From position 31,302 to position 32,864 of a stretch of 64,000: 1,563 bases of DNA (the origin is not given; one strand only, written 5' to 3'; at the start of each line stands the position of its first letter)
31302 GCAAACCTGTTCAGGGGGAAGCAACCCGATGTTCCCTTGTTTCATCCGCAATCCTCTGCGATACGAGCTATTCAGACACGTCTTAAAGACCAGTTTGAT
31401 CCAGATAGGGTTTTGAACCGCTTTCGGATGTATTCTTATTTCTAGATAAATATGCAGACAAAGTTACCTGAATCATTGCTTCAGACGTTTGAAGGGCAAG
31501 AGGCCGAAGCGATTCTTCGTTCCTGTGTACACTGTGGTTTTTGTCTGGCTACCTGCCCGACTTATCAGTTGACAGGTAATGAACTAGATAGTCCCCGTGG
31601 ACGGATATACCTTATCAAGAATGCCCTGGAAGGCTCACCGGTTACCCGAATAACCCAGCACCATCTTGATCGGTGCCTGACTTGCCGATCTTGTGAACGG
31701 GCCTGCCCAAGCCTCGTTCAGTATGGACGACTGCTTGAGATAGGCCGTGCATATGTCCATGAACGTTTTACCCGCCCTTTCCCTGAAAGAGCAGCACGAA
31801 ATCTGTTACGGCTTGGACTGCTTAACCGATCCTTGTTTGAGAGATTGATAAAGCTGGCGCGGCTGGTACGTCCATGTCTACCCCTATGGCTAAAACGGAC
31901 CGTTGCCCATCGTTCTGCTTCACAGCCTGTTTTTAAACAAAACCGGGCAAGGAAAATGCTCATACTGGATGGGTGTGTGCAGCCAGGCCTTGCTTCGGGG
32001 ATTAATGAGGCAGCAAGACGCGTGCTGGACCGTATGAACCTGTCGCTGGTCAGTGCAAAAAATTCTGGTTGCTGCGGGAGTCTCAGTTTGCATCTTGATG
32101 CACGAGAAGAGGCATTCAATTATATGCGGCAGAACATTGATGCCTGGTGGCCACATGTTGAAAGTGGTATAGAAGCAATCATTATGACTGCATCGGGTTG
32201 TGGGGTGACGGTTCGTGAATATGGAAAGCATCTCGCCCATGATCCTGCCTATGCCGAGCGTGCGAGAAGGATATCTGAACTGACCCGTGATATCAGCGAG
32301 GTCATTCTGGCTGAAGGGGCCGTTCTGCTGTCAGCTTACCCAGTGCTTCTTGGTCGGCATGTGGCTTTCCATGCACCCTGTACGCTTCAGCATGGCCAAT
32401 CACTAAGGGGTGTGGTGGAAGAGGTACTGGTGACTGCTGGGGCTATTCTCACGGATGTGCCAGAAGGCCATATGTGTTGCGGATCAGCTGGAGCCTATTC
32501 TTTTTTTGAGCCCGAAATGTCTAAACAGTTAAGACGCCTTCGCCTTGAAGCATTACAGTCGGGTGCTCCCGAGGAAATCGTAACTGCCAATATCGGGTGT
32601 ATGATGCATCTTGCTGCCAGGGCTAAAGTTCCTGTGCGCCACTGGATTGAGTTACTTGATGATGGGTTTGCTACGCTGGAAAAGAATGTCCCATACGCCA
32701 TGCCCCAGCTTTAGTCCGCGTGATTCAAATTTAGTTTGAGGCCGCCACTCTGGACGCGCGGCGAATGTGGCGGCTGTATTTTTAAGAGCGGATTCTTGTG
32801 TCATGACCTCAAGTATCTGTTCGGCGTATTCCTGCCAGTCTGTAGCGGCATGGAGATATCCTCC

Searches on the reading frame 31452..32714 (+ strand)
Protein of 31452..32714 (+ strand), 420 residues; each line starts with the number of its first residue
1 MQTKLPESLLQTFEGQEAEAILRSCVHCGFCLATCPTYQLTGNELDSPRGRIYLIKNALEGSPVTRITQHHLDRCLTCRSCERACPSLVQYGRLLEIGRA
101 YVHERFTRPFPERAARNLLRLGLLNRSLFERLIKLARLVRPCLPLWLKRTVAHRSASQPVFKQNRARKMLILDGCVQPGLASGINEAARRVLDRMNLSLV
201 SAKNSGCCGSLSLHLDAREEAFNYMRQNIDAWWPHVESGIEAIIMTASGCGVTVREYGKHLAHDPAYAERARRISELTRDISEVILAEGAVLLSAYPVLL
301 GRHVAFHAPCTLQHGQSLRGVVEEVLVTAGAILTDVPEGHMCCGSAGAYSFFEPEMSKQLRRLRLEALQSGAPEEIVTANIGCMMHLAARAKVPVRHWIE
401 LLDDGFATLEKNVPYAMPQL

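Call 44: search_protein_families(library=pfam, proteins=[window:31452-32714:+], max_evalue=0.00001)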
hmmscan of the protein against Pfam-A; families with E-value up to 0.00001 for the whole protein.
window:31452-32714:+ (420 aa): 10 families
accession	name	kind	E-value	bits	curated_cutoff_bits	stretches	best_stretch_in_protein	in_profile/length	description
PF02754.22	CCG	-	6.7e-28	97.1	20.6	2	304-387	1-84/85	Cysteine-rich domain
PF13183.11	Fer4_8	-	8.4e-13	49.1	27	1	22-87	2-66/68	4Fe-4S dicluster domain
PF13534.11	Fer4_17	-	4.3e-11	43.6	22.2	1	24-87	1-58/61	4Fe-4S dicluster domain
PF12838.12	Fer4_7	-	7e-11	42.9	27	1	24-87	1-50/52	4Fe-4S dicluster domain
PF13237.11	Fer4_10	-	3.9e-08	33.5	25.5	1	23-86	7-53/53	4Fe-4S dicluster domain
PF13484.11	Fer4_16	-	2.4e-07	31.9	30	1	25-86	2-64/66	4Fe-4S double cluster binding domain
PF13187.11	Fer4_9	-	5e-07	30.1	27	0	71-87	33-49/52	4Fe-4S dicluster domain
PF12837.12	Fer4_6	-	1.2e-06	28.6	25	0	24-38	8-22/24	4Fe-4S binding domain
PF00037.32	Fer4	-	3.2e-06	27.2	21.1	0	71-86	4-19/24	4Fe-4S binding domain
PF12797.12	Fer4_2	-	6.4e-06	26.2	24.5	0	71-87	6-22/22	4Fe-4S binding domain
